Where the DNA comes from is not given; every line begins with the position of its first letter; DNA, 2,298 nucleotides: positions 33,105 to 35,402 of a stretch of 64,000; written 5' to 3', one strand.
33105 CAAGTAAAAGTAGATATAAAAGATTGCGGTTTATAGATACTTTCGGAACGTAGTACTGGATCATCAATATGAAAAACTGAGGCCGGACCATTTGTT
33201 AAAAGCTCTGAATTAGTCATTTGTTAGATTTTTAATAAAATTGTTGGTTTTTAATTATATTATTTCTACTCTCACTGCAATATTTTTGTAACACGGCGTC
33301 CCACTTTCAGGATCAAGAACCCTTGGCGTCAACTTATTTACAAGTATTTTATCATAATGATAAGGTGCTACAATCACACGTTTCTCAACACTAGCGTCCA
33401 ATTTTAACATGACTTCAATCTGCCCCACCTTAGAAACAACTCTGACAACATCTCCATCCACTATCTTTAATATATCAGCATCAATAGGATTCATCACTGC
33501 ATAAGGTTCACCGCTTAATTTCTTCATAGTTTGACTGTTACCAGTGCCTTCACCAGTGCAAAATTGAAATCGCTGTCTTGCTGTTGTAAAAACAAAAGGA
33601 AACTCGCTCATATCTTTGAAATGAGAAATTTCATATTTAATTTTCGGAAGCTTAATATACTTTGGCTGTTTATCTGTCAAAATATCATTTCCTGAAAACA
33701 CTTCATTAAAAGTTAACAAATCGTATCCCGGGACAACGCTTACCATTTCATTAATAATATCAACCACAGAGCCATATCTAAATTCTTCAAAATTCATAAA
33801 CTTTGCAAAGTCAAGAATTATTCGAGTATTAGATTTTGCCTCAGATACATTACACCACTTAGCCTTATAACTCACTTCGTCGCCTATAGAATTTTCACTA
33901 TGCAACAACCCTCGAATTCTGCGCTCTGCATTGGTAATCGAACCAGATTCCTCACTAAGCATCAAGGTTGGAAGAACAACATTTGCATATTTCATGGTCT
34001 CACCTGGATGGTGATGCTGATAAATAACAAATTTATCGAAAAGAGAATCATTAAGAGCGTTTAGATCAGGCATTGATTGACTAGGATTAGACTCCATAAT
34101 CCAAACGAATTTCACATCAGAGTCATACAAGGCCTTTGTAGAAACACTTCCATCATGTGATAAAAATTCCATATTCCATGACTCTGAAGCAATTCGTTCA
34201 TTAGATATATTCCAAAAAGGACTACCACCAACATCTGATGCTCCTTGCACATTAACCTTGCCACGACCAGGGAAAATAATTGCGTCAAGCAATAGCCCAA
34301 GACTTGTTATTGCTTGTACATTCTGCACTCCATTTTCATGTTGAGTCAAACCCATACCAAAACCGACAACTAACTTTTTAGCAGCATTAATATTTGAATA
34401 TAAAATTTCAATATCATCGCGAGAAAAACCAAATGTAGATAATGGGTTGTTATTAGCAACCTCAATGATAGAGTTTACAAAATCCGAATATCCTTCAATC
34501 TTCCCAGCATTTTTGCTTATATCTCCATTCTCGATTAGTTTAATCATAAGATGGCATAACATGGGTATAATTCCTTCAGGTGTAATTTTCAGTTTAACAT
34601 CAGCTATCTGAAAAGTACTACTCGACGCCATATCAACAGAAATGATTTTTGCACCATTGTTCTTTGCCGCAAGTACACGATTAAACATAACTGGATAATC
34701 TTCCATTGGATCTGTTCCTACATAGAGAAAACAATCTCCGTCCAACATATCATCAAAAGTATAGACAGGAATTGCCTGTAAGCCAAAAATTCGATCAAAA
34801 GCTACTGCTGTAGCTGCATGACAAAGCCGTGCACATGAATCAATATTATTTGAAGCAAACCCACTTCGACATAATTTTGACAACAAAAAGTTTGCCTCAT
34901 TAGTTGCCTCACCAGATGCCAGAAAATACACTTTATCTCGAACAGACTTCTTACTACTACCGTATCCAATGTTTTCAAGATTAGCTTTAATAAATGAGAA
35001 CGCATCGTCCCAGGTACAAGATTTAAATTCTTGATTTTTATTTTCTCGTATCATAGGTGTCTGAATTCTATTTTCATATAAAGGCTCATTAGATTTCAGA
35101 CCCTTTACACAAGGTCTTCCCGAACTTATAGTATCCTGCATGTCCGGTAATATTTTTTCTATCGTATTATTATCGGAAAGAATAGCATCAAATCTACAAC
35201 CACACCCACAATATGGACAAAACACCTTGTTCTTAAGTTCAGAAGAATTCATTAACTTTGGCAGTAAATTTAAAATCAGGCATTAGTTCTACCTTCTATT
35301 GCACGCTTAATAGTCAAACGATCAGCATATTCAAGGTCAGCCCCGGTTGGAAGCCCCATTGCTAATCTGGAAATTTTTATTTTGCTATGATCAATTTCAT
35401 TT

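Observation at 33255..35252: Standalone FdhF-like formate dehydrogenase with Cys at the SeCys position and no partner or cofactor genes nearby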

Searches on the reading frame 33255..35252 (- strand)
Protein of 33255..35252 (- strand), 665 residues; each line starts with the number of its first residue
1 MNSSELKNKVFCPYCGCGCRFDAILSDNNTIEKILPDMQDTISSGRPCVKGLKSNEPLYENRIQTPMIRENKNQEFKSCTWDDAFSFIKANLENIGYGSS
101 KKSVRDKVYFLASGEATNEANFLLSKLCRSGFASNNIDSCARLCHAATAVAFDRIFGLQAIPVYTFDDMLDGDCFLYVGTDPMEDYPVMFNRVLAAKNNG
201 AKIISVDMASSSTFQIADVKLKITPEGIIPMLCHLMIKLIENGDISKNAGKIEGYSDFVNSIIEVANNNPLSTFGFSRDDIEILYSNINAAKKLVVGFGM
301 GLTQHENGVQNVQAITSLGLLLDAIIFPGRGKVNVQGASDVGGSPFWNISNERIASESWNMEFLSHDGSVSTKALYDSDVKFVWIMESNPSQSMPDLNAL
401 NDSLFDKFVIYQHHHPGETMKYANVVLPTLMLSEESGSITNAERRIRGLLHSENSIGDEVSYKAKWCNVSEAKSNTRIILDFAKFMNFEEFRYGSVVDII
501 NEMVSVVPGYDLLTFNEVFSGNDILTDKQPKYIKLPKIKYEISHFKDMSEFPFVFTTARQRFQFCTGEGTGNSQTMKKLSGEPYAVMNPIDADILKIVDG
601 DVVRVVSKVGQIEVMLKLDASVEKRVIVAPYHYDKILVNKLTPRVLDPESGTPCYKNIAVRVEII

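Call 3: search_protein_families(library=pfam, proteins=[window:33255-35252:-], max_evalue=0.01)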
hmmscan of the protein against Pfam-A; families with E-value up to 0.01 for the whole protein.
window:33255-35252:- (665 aa): 3 families
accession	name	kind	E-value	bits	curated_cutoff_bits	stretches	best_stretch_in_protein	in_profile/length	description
PF00384.28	Molybdopterin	-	9.6e-46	156.8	24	1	62-447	1-328/353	Molybdopterin oxidoreductase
PF01568.27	Molydop_binding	-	2.1e-20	73.2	26.8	1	553-658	1-109/110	Molydopterin dinucleotide binding domain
PF04879.21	Molybdop_Fe4S4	-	2.8e-07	30.8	22.7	1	11-53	7-48/55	Molybdopterin oxidoreductase Fe4S4 domain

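Call 4: search_protein_families(library=ncbifam, proteins=[window:33255-35252:-], max_evalue=0.01)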
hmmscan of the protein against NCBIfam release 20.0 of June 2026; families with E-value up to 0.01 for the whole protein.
window:33255-35252:- (665 aa): 26 families (the best 25 are shown)
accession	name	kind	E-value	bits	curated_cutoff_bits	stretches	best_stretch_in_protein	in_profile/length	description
TIGR01591.1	Fdh-alpha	equivalog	2.8e-105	352.9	666.25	1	11-662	2-672/672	formate dehydrogenase subunit alpha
NF047855.1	AssmNtatRedNasC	equivalog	1.4e-68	231.8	1100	2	5-504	18-523/708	assimilatory nitrate reductase catalytic subunit NasC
NF041323.1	Nitr_red_NasA_Halo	equivalog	1.4e-60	205.6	1000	2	15-447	3-444/673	assimilatory nitrate reductase NasA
NF010055.0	PRK13532.1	equivalog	9.3e-53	179.6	904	3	8-248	43-285/830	nitrate reductase catalytic subunit NapA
TIGR01701.1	Fdhalpha-like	subfamily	2.4e-48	164.9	582.15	1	60-663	97-742/744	FdhF/YdeP family oxidoreductase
TIGR01706.1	NAPA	equivalog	6.1e-47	160.4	930.55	3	8-248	43-285/830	periplasmic nitrate reductase subunit alpha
TIGR01553.1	formate-DH-alph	equivalog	1.1e-29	102.9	814.2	2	8-249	45-299/1009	formate dehydrogenase-N subunit alpha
NF041513.1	formate_DH_Act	exception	6.1e-29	100.5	1400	1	9-244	44-285/1067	formate dehydrogenase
TIGR01973.1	NuoG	equivalog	1.9e-25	89.7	470.05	1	10-449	217-586/606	NADH-quinone oxidoreductase subunit NuoG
NF007406.0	PRK09939.1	equivalog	4e-24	84.8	1473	1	62-350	108-417/759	acid resistance putative oxidoreductase YdeP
TIGR02166.1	dmsA_ynfE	subfamily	1.2e-20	73.2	777.7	3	275-460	341-541/794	DMSO/selenate family reductase complex A subunit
NF041783.2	mnquin_red_QrcB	equivalog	7.7e-18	64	440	1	9-632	54-651/695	menaquinone reductase molybdopterin-binding-like subunit QrcB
NF005895.0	PRK07860.1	equivalog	4.6e-16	58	802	1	60-225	289-445/811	NADH-quinone oxidoreductase subunit G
TIGR03129.1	one_C_dehyd_B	equivalog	7.5e-14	51.1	327.8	1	10-267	2-236/421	formylmethanofuran dehydrogenase subunit B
NF012032.0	PRK15488.1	equivalog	1.6e-13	49.6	694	1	7-325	43-355/759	thiosulfate reductase PhsA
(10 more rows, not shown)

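Call 5: search_solved_structures(query=window:33255-35252:-, max_evalue=0.001, show_alignments=3)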
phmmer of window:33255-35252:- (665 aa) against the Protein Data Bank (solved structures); distinct sequences matched with E-value up to 0.001: 41.
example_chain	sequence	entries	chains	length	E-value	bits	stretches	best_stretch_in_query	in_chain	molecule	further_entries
9t1s_L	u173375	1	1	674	2.9e-69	237.2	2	10-514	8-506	formate dehydrogenase (coenzyme F420)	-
7bkb_D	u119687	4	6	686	3.8e-59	203.8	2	10-515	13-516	Formate dehydrogenase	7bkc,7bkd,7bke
7qv7_S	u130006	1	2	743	7.4e-57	196.2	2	9-457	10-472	Hydrogen dependent carbon dioxide reductase subunit FdhF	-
1aa6_A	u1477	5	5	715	3.8e-52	180.7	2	10-471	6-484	FORMATE DEHYDROGENASE H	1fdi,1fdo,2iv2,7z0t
9wxb_B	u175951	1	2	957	1.7e-50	175.2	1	5-448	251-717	Formate dehydrogenase alpha subunit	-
7vw6_A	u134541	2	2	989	1e-47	166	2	9-516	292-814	Formate dehydrogenase | Tungsten-containing formate dehydrogenase alpha subunit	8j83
7e5z_A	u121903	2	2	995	1.1e-47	166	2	9-516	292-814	Formate dehydrogenase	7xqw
6tg9_A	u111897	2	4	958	5.2e-47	163.7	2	5-447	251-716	Formate dehydrogenase subunit alpha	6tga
8rqz_C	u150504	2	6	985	1.2e-42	149.3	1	7-665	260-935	Probable oxidoreductase YjgC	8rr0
9gzq_A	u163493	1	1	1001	1.2e-42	149.3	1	7-665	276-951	Probable oxidoreductase YjgC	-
2nya_A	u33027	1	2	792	4.6e-36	127.5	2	9-247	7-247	Periplasmic nitrate reductase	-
2jio_A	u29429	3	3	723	2.5e-35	125.1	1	9-446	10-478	PERIPLASMIC NITRATE REDUCTASE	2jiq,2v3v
2jim_A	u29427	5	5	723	4.1e-35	124.4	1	9-446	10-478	PERIPLASMIC NITRATE REDUCTASE | PROTEIN (PERIPLASMIC NITRATE REDUCTASE)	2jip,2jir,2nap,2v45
1ogy_A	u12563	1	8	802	2.2e-34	122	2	9-221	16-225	PERIPLASMIC NITRATE REDUCTASE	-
3ml1_A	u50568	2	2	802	4e-32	114.5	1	8-248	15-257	Periplasmic nitrate reductase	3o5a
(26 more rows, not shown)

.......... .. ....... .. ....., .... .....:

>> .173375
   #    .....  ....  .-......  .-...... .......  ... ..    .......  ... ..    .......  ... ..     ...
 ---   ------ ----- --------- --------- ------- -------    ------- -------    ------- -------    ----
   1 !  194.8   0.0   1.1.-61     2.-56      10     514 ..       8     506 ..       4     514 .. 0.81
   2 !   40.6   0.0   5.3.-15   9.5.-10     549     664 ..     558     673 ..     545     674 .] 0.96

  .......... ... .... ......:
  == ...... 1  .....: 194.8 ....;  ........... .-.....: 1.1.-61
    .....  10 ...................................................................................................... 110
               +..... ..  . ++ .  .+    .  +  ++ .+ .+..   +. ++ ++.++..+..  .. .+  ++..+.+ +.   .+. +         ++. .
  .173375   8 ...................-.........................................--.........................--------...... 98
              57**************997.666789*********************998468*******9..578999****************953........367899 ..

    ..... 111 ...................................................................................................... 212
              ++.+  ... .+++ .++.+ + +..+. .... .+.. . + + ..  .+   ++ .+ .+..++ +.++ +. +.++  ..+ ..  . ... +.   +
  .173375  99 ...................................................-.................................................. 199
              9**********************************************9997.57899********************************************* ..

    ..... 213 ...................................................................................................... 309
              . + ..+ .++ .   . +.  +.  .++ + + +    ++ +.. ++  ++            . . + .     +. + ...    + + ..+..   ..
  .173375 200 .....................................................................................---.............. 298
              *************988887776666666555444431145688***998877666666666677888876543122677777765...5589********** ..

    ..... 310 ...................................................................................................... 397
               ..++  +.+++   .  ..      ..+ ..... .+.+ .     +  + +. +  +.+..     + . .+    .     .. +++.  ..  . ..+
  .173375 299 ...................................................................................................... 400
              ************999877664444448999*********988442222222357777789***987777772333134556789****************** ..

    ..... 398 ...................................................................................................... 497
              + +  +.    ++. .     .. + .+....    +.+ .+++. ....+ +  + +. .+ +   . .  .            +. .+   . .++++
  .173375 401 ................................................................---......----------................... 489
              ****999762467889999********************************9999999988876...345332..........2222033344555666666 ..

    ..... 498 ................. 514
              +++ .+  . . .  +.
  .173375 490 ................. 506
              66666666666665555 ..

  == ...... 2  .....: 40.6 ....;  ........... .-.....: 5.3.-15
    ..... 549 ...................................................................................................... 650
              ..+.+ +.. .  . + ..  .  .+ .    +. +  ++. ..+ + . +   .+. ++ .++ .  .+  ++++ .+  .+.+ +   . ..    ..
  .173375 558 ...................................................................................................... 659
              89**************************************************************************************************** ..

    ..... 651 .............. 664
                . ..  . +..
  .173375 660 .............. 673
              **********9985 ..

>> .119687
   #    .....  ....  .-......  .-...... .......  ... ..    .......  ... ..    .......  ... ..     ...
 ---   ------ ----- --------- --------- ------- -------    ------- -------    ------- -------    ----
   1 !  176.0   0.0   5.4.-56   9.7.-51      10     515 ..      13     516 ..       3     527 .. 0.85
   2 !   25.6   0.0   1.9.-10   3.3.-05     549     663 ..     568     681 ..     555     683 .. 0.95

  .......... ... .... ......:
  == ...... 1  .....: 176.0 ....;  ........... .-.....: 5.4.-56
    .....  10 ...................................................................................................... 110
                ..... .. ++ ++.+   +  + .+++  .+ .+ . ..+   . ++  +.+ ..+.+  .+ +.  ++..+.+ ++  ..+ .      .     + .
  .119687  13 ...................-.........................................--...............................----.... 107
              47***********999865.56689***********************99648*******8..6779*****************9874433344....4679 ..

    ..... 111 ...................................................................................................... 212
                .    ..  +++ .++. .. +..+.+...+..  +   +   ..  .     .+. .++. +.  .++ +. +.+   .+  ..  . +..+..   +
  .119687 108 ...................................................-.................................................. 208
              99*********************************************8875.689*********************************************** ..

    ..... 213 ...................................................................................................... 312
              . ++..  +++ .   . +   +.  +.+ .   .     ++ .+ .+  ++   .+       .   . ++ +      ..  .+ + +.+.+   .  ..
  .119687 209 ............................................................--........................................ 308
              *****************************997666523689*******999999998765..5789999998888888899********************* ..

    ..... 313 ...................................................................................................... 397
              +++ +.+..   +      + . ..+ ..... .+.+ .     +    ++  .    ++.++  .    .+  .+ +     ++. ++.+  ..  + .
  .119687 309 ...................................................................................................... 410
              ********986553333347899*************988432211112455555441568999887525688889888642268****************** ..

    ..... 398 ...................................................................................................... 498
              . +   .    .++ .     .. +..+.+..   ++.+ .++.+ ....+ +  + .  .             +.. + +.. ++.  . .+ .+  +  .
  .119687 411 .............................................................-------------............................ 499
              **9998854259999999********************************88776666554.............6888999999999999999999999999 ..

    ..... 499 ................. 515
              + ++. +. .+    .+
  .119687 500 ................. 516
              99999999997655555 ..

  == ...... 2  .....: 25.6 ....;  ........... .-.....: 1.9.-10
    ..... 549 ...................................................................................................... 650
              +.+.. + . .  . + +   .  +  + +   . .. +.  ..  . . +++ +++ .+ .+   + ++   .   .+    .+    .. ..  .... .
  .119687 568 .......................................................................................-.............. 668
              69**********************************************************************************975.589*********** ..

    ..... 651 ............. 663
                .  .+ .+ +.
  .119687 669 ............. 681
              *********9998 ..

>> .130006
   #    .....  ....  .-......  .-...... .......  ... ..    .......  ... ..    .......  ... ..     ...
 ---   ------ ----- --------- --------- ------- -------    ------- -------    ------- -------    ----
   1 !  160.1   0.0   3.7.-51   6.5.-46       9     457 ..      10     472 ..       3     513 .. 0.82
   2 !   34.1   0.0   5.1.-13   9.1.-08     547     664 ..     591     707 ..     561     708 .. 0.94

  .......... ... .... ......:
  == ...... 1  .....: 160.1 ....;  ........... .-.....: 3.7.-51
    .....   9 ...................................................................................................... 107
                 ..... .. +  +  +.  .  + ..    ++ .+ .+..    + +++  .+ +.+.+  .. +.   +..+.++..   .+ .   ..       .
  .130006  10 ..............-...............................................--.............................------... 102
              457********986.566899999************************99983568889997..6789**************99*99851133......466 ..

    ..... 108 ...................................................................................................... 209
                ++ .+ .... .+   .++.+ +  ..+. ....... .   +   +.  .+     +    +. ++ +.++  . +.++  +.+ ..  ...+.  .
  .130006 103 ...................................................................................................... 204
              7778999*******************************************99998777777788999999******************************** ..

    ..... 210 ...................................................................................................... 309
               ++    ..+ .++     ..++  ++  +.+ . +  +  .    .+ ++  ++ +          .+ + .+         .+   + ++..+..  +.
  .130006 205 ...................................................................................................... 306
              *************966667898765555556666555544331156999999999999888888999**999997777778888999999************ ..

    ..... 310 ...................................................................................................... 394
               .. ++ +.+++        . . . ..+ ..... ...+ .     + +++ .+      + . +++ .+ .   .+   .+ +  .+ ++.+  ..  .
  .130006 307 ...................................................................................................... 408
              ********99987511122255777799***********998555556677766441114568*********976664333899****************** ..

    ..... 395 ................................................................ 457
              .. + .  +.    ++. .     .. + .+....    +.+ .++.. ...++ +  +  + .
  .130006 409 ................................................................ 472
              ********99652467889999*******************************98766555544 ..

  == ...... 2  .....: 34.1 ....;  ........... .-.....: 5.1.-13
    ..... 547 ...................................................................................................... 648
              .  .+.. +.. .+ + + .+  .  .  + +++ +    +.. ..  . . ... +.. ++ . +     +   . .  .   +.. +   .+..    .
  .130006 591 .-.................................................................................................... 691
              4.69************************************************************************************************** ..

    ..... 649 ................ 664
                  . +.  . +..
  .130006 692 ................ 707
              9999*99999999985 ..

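Call 7: find_encoding_contigs(protein=window:33255-35252:-, flank=10000, max_places=6)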
Protein window:33255-35252:- (665 aa): no gene with exactly this product is on record in the collection.
